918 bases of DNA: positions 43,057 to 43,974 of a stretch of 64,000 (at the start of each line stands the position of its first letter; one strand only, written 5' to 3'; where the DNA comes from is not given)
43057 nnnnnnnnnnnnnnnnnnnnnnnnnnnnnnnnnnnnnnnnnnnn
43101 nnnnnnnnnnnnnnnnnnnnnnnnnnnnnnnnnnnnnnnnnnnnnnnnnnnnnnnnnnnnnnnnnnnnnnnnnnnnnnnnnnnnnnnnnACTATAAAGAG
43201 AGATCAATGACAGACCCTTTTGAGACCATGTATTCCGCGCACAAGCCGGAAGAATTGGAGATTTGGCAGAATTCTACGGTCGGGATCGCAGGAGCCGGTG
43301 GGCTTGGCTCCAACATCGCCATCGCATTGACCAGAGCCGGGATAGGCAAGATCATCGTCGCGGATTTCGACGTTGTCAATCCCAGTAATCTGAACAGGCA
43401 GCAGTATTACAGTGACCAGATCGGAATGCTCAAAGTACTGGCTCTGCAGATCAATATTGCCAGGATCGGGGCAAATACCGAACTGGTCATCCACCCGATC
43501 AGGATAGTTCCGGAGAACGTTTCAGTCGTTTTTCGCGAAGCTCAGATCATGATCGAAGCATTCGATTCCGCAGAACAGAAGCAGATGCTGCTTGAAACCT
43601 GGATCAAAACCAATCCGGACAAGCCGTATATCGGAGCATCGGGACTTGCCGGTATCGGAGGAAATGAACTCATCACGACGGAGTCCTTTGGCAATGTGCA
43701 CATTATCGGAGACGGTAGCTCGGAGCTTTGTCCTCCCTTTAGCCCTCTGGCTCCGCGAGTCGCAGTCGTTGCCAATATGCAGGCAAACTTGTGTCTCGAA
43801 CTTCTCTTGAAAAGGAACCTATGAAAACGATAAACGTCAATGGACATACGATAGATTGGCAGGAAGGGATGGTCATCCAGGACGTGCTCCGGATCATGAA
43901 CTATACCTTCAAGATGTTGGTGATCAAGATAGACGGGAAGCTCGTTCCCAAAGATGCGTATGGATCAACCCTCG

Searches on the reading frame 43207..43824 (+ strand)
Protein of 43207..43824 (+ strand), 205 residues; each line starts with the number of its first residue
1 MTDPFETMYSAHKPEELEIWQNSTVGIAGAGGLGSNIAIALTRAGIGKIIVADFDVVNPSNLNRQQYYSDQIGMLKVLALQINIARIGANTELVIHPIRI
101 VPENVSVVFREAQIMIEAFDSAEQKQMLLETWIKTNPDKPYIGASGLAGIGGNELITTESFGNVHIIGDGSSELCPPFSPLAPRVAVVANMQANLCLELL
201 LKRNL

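Call 76: search_protein_families(library=pfam, proteins=[window:43207-43824:+], max_evalue=0.0001)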
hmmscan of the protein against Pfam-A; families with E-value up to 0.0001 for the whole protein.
window:43207-43824:+ (205 aa): 1 family
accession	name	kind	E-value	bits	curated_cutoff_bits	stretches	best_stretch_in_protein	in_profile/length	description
PF00899.27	ThiF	-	9.5e-28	97.4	28.1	1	13-203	11-205/238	ThiF family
